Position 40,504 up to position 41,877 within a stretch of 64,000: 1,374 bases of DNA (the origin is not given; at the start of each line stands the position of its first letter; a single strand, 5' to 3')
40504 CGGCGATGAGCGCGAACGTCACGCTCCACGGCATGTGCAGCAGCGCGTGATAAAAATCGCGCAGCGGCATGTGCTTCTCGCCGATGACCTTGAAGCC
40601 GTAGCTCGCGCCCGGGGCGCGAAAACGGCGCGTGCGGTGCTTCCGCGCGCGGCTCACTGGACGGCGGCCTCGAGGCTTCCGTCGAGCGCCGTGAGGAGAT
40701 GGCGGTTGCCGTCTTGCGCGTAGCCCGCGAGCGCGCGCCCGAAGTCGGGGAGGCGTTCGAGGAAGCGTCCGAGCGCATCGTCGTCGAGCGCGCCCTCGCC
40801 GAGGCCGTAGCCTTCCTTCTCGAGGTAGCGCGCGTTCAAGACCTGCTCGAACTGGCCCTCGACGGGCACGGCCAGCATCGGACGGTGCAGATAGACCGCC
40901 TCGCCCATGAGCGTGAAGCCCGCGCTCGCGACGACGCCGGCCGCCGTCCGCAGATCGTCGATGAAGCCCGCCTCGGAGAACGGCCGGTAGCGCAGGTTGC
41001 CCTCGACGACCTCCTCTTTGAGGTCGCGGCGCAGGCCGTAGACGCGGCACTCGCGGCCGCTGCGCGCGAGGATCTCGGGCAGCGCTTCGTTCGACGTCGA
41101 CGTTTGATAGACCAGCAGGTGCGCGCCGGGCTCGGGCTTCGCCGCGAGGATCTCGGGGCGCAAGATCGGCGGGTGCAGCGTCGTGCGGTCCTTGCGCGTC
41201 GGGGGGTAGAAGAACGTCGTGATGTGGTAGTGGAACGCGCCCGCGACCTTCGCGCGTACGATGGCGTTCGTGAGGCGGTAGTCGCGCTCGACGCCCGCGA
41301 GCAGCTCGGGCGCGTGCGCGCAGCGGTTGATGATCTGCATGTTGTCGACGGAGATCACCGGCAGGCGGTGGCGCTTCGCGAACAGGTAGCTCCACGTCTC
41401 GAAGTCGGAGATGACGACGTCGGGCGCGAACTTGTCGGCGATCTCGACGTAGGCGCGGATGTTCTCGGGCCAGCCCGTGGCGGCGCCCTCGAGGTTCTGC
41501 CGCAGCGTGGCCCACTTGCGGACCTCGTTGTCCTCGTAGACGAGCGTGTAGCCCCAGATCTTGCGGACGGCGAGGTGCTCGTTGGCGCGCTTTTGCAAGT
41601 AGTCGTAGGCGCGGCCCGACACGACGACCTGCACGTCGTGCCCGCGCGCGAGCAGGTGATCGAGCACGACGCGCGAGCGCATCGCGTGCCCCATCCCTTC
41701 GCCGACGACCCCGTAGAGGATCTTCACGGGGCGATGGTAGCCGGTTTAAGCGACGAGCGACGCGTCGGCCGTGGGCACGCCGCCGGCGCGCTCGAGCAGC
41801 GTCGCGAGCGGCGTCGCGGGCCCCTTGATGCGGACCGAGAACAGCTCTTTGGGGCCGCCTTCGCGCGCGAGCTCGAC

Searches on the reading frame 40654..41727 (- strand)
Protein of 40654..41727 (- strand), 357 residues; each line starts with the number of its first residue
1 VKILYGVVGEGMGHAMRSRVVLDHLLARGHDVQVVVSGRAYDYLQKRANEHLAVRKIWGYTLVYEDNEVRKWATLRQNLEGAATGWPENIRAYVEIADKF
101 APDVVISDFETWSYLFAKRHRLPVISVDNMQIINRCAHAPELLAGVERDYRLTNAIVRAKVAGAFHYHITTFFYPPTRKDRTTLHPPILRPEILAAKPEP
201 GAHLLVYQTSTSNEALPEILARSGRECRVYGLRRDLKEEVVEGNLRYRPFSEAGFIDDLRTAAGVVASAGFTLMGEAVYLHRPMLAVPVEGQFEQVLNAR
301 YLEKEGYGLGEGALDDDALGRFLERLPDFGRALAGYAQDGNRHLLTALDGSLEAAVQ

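Call 3: search_protein_families(library=pfam, proteins=[window:40654-41727:-], max_evalue=0.01)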
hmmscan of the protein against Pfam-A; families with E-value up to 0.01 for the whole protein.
window:40654-41727:- (357 aa): 4 families
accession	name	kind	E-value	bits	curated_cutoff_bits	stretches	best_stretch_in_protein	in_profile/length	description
PF13528.12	Glyco_trans_1_3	-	9.3e-147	488.8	25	1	1-327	1-322/322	Glycosyl transferase family 1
PF04101.22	Glyco_tran_28_C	-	0.0038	17.7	22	1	258-309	68-121/166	Glycosyltransferase family 28 C-terminal domain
PF13439.12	Glyco_transf_4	-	0.0087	16.5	28.5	0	23-126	13-101/170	Glycosyltransferase Family 4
PF13579.12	Glyco_trans_4_4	-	0.0094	16.7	29.7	1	15-125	4-98/158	Glycosyl transferase 4-like domain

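Call 4: search_protein_families(library=ncbifam, proteins=[window:40654-41727:-], max_evalue=0.01)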
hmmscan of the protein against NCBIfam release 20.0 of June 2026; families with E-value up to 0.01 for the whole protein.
window:40654-41727:- (357 aa): 5 families
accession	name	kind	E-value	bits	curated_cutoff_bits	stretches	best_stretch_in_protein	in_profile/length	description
TIGR00661.1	MJ1255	subfamily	9e-61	205.9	195.9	1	2-325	1-311/321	MJ1255/VC2487 family glycosyltransferase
TIGR01426.2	MGT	subfamily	7.7e-05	21.9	260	1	12-135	6-128/393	macrolide family glycosyltransferase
NF033129.1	macro_glyco_Mgt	subfamily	0.00021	20.4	700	1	12-128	12-126/393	macrolide-inactivating glycosyltransferase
NF009102.0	PRK12446.1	equivalog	0.00051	19.1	339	1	256-308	247-302/352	undecaprenyldiphospho-muramoylpentapeptide beta-N-acetylglucosaminyltransferase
TIGR04467.1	CGA_synthase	equivalog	0.0051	16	300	1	249-304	232-286/382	hydroxymethylcytosylglucuronate/cytosylglucuronate synthase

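Call 11: find_homologous_proteins(query=window:40654-41727:-, max_evalue=1e-10)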
Query window:40654-41727:- (357 aa): 6927 proteins with E <= 1e-10 among 8000 candidates; the best 120 are listed.
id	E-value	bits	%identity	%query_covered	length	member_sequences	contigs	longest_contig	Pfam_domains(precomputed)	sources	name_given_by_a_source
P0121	1.0e-238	809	100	100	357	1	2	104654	PF13528.13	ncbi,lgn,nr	ncbi:MAG TPA: MJ1255/VC2487 family glycosyltransferase [Polyangia bacterium]|nr:MJ1255/VC2487 family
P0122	3.6e-205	699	85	100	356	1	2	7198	PF13528.13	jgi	jgi:uncharacterized protein (TIGR00661 family)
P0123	3.1e-202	689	85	100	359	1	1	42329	PF13528.13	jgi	jgi:uncharacterized protein (TIGR00661 family)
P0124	2.3e-201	686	85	100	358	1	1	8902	PF13528.13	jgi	jgi:uncharacterized protein (TIGR00661 family)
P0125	8.7e-200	681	83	99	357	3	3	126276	PF13528.13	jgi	jgi:uncharacterized protein (TIGR00661 family)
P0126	1.0e-199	681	86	96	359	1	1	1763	PF13528.13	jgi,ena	jgi:uncharacterized protein (TIGR00661 family)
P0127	2.3e-197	673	84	97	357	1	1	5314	PF13528.13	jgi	jgi:uncharacterized protein (TIGR00661 family)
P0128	9.7e-196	668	82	99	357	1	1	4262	PF13528.13,PF04101.23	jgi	jgi:uncharacterized protein (TIGR00661 family)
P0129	2.8e-195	666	84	99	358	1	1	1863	PF13528.13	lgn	-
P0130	5.0e-195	666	82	100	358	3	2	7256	PF13528.13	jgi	jgi:uncharacterized protein (TIGR00661 family)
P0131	1.1e-194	664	83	100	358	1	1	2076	PF13528.13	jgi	jgi:uncharacterized protein (TIGR00661 family)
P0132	3.1e-194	663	82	99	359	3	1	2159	PF13528.13,PF04101.23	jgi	jgi:uncharacterized protein (TIGR00661 family)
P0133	1.1e-193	661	83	99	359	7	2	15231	PF13528.13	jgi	jgi:uncharacterized protein (TIGR00661 family)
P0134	1.4e-193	661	83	99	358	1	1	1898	PF13528.13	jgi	jgi:uncharacterized protein (TIGR00661 family)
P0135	5.5e-193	659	81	99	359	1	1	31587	PF13528.13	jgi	jgi:uncharacterized protein (TIGR00661 family)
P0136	1.4e-192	657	81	99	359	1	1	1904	PF13528.13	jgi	jgi:uncharacterized protein (TIGR00661 family)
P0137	1.1e-191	655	80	99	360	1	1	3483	PF13528.13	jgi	jgi:uncharacterized protein (TIGR00661 family)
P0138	1.1e-191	655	82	99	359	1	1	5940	PF13528.13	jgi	jgi:uncharacterized protein (TIGR00661 family)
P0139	5.8e-191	652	82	100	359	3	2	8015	PF13528.13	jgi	jgi:uncharacterized protein (TIGR00661 family)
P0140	6.0e-191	652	82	99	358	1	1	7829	PF13528.13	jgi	jgi:uncharacterized protein (TIGR00661 family)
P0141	1.7e-189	647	81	99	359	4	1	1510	PF13528.13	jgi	jgi:uncharacterized protein (TIGR00661 family)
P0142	5.6e-189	646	82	96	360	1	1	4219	PF13528.13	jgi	jgi:uncharacterized protein (TIGR00661 family)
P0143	8.4e-189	645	80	100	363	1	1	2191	PF13528.13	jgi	jgi:uncharacterized protein (TIGR00661 family)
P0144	1.5e-188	644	81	99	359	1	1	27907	PF13528.13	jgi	jgi:uncharacterized protein (TIGR00661 family)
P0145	1.9e-188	644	80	100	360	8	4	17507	PF13528.13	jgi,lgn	jgi:uncharacterized protein (TIGR00661 family)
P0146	4.0e-188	643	81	99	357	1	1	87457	PF13528.13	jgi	jgi:uncharacterized protein (TIGR00661 family)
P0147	4.3e-187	639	79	99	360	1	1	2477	PF13528.13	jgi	jgi:uncharacterized protein (TIGR00661 family)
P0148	1.3e-186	638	80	99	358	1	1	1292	PF13528.13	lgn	-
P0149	1.9e-186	637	78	99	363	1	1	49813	PF13528.13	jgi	jgi:uncharacterized protein (TIGR00661 family)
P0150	2.3e-186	637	78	99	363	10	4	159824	PF13528.13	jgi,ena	jgi:uncharacterized protein (TIGR00661 family)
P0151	6.2e-186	636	79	99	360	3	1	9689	PF13528.13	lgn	-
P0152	1.3e-185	635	79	99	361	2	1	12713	PF13528.13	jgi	jgi:uncharacterized protein (TIGR00661 family)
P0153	1.7e-185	634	78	99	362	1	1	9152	PF13528.13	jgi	jgi:uncharacterized protein (TIGR00661 family)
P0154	1.9e-185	634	78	99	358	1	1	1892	PF13528.13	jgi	-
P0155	9.0e-185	632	77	100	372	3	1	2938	PF13528.13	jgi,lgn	-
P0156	9.5e-185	632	80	99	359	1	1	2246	PF13528.13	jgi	jgi:uncharacterized protein (TIGR00661 family)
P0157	1.4e-184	631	78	99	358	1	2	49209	PF13528.13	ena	-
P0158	1.8e-184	631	79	99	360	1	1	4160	PF13528.13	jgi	jgi:uncharacterized protein (TIGR00661 family)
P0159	4.8e-184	629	78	99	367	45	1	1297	PF13528.13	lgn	-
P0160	5.1e-184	629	79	99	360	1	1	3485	PF13528.13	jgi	jgi:uncharacterized protein (TIGR00661 family)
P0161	9.7e-184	628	76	100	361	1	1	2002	PF13528.13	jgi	jgi:uncharacterized protein (TIGR00661 family)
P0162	1.2e-183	628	78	99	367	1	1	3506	PF13528.13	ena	-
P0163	1.5e-183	628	78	97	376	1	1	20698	PF13528.13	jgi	jgi:uncharacterized protein (TIGR00661 family)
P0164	2.5e-183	627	79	100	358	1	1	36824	PF13528.13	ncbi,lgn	-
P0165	3.1e-183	627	79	99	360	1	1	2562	PF13528.13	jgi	jgi:uncharacterized protein (TIGR00661 family)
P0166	7.5e-183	625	78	99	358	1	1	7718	PF13528.13,PF04101.23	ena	-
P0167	8.1e-183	625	79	96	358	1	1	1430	PF13528.13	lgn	-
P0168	9.4e-183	625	78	99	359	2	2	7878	PF13528.13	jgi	jgi:uncharacterized protein (TIGR00661 family)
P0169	1.1e-182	625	78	99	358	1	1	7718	PF13528.13,PF04101.23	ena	-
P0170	1.4e-182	625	79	99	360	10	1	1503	PF13528.13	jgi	jgi:uncharacterized protein (TIGR00661 family)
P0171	1.7e-182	624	79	99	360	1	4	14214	PF13528.13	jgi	jgi:uncharacterized protein (TIGR00661 family)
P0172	2.0e-182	624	77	100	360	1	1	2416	PF13528.13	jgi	jgi:uncharacterized protein (TIGR00661 family)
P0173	2.7e-182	624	77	100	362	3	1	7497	PF13528.13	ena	-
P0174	3.5e-182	623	78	99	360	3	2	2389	PF13528.13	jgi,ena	-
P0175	4.2e-182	623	78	99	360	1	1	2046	PF13528.13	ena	-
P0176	7.3e-182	622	77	99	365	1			PF13528.13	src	-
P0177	1.4e-181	621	77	100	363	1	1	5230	PF13528.13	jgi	jgi:uncharacterized protein (TIGR00661 family)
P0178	1.4e-181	621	78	100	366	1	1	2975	PF13528.13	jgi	jgi:uncharacterized protein (TIGR00661 family)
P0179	2.3e-181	621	78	99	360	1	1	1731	PF13528.13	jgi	-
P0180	8.9e-181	619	78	99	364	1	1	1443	PF13528.13,PF04101.23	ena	-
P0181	2.4e-180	617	76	100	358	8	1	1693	PF13528.13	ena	-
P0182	1.0e-179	615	77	99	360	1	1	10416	PF13528.13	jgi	jgi:uncharacterized protein (TIGR00661 family)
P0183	1.5e-179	615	74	99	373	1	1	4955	PF13528.13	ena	-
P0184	3.3e-179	614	76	100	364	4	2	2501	PF13528.13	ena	-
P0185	4.2e-179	613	75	99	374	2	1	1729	PF13528.13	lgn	-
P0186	7.7e-179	612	75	100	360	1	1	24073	PF13528.13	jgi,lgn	-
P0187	8.0e-179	612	76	99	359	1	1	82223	PF13528.13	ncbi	-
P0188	8.7e-179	612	76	100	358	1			PF13528.13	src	-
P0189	8.9e-179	612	75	100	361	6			PF13528.13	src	-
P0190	9.7e-179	612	76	99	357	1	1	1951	PF13528.13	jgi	jgi:uncharacterized protein (TIGR00661 family)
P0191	1.1e-178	612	75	100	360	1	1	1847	PF13528.13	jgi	jgi:uncharacterized protein (TIGR00661 family)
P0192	1.4e-178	611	75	99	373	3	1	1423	PF13528.13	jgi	-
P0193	1.6e-178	611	75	100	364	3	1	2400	PF13528.13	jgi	jgi:uncharacterized protein (TIGR00661 family)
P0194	2.4e-178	611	76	100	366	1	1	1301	PF13528.13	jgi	jgi:uncharacterized protein (TIGR00661 family)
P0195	2.4e-178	611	76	100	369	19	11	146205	PF13528.13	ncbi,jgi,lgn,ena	jgi:uncharacterized protein (TIGR00661 family)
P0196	2.8e-178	610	75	100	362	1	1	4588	PF13528.13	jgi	jgi:uncharacterized protein (TIGR00661 family)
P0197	2.8e-178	610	75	99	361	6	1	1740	PF13528.13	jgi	jgi:uncharacterized protein (TIGR00661 family)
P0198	2.9e-178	610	77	99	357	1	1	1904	PF13528.13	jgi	jgi:uncharacterized protein (TIGR00661 family)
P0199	4.2e-178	610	74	100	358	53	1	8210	PF13528.13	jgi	jgi:uncharacterized protein (TIGR00661 family)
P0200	6.2e-178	609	75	99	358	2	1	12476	PF13528.13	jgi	jgi:uncharacterized protein (TIGR00661 family)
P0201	6.5e-178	609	74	99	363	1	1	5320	PF13528.13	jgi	jgi:uncharacterized protein (TIGR00661 family)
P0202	7.8e-178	609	75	99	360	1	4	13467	PF13528.13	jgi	jgi:uncharacterized protein (TIGR00661 family)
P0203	1.1e-177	609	75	100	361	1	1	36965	PF13528.13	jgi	jgi:uncharacterized protein (TIGR00661 family)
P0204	1.3e-177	608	76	100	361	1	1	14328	PF13528.13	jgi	jgi:uncharacterized protein (TIGR00661 family)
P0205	1.3e-177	608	74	99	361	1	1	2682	PF13528.13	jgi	jgi:uncharacterized protein (TIGR00661 family)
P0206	1.3e-177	608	74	100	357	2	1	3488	PF13528.13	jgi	jgi:uncharacterized protein (TIGR00661 family)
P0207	1.5e-177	608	75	99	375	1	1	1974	PF13528.13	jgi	jgi:uncharacterized protein (TIGR00661 family)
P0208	1.7e-177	608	75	99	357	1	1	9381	PF13528.13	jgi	jgi:uncharacterized protein (TIGR00661 family)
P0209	2.1e-177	608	75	100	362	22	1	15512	PF13528.13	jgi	jgi:uncharacterized protein (TIGR00661 family)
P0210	2.2e-177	607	75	100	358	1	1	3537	PF13528.13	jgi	jgi:uncharacterized protein (TIGR00661 family)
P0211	3.0e-177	607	74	100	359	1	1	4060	PF13528.13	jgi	jgi:uncharacterized protein (TIGR00661 family)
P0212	4.6e-177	606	77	98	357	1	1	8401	PF13528.13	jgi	jgi:uncharacterized protein (TIGR00661 family)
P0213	6.7e-177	606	75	99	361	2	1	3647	PF13528.13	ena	-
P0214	7.4e-177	606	75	99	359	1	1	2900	PF13528.13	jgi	jgi:uncharacterized protein (TIGR00661 family)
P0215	1.2e-176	605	75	99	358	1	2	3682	PF13528.13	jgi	jgi:uncharacterized protein (TIGR00661 family)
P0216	2.2e-176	604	74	100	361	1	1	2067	PF13528.13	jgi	jgi:uncharacterized protein (TIGR00661 family)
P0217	2.3e-176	604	76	99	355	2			PF13528.13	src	-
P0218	3.0e-176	604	73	100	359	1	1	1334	PF13528.13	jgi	jgi:uncharacterized protein (TIGR00661 family)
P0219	4.2e-176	603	75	100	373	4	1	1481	PF13528.13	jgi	jgi:uncharacterized protein (TIGR00661 family)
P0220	4.9e-176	603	74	99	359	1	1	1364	PF13528.13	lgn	-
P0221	5.3e-176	603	75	99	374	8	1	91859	PF13528.13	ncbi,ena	-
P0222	5.4e-176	603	74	100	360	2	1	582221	PF13528.13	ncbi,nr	ncbi:MAG: glycosyltransferase family protein [Deltaproteobacteria bacterium]|nr:glycosyltransferase 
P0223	6.0e-176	603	74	100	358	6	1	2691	PF13528.13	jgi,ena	-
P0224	6.3e-176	603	75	100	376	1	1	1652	PF13528.13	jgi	jgi:uncharacterized protein (TIGR00661 family)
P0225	6.4e-176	603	75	100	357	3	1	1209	PF13528.13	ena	-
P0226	6.7e-176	603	74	100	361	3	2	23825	PF13528.13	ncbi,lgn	-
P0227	8.0e-176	602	74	99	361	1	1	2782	PF13528.13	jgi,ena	-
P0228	1.2e-175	602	74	100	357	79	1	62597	PF13528.13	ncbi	ncbi:MAG TPA: glycosyltransferase family protein [Polyangia bacterium]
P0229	1.4e-175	602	74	99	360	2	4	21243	PF13528.13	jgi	jgi:uncharacterized protein (TIGR00661 family)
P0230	1.4e-175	602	74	100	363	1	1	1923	PF13528.13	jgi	-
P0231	2.1e-175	601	74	100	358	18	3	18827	PF13528.13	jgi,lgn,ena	jgi:uncharacterized protein (TIGR00661 family)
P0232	2.9e-175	601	76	98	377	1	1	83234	PF13528.13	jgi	jgi:uncharacterized protein (TIGR00661 family)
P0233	3.4e-175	600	74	100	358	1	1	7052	PF13528.13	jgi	jgi:uncharacterized protein (TIGR00661 family)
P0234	3.4e-175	600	74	99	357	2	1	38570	PF13528.13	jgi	jgi:uncharacterized protein (TIGR00661 family)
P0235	4.0e-175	600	73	100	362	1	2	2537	PF13528.13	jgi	jgi:uncharacterized protein (TIGR00661 family)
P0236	4.1e-175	600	75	96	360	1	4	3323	PF13528.13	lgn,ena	-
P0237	4.2e-175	600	74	99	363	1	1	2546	PF13528.13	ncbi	-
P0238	4.3e-175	600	74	99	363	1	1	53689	PF13528.13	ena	-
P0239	4.7e-175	600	75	100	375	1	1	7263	PF13528.13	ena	-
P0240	4.8e-175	600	75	99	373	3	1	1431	PF13528.13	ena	-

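Call 14: find_related_loci(query=A2, collection=metagenome_contigs, flank=6000)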
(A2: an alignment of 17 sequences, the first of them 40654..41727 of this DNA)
Query A2 (357 aa) in metagenome_contigs; peptide patterns used: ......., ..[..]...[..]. (x = any residue, [..] = any of these).
600 stretches matched a pattern (row limit reached: there are more); 486 encode a relative of the query (tblastn E <= 1e-3); the best 80 are kept; 80 distinct loci.
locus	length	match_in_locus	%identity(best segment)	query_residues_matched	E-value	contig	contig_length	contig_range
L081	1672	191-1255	82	1-356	0e+0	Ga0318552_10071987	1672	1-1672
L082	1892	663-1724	78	1-355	0e+0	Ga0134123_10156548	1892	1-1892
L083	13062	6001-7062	78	1-355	0e+0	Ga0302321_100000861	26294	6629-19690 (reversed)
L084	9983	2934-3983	77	1-351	0e+0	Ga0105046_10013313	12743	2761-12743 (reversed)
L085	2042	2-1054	78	4-355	0e+0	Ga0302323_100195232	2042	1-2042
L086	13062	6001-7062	78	1-355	0e+0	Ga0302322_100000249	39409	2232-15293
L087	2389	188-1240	78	1-352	0e+0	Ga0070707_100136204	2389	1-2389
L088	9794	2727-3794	75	1-357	0e+0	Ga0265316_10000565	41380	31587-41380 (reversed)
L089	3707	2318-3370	77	1-352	0e+0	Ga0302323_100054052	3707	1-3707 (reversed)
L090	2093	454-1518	76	1-356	0e+0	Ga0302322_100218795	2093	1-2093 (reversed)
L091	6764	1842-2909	75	1-357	0e+0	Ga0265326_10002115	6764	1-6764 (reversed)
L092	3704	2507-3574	75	1-357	0e+0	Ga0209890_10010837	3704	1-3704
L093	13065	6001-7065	75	1-356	0e+0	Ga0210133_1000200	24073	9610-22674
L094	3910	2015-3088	76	1-355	0e+0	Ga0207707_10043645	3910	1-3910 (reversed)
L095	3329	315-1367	76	1-352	0e+0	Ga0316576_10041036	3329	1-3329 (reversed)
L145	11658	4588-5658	65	1-357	1e-160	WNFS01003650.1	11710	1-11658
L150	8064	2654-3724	65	1-357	2e-159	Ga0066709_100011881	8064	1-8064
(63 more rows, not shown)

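Call 28: search_solved_structures(query=window:40654-41727:-, max_evalue=1)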
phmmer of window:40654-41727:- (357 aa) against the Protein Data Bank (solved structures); distinct sequences matched with E-value up to 1: 0.

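Call 32: search_protein_families(library=pfam, proteins=[L150:1338-2642:+, L145:6919-7782:+], max_evalue=0.01)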
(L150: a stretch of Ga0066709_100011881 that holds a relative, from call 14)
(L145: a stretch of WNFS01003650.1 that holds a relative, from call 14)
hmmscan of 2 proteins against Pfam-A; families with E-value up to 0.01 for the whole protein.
L150:1338-2642:+ (434 aa): 3 families
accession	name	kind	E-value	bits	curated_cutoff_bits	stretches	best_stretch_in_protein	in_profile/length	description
PF00591.27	Glycos_transf_3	-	5.8e-45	154.4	27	1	78-306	3-253/253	Glycosyl transferase family, a/b domain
PF07831.19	PYNP_C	-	4.4e-22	78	27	1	346-418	2-74/75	Pyrimidine nucleoside phosphorylase C-terminal domain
PF02885.22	Glycos_trans_3N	-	1.4e-16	60.4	26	1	5-67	2-63/63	Glycosyl transferase family, helical bundle domain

L145:6919-7782:+ (287 aa): 1 family
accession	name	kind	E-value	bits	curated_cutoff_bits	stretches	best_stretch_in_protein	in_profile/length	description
PF01048.26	PNP_UDP_1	-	2.9e-58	197.5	25.1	1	28-273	2-232/233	Phosphorylase superfamily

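Call 37: predict_structure(alignment_id=A2)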
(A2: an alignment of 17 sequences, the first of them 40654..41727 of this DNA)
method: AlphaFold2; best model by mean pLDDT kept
length: 357 residues; sequences in the alignment: 17
mean_pLDDT: 83.9   pTM: 0.82
mean pLDDT of the five models: 83.9, 81.7, 81.5, 79.9, 79.2
residues with pLDDT >= 90: 169; 70-90: 138; 50-70: 28; < 50: 22
segments of 3 or more residues with pLDDT < 50: 61-74, 80-84
pLDDT, mean of each block of 10 residues (from residue 1): 84 79 95 85 88 78 39 48 52 80 87 80 89 90 90 79 84 86 89 90 87 78 93 87 94 93 88 87 89 86 93 89 96 84 92 91
secondary structure, 60 per line:
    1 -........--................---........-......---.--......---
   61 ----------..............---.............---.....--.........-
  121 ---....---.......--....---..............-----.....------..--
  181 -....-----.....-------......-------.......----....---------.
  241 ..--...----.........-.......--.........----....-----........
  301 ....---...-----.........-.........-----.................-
elements in order: E2-9 H12-27 E31-38 H40-45 E52-57 H71-84 H88-100 E104-108 H111-119 E124-127 H131-135 H140-143 H147-160 E166-170 E182-185 H191-195 E203-208 H216-222 E227-230 E240-242 E245-247 H252-260 E262-268 H271-279 E284-287 H293-304 E308-310 H316-324 H326-334 H340-356
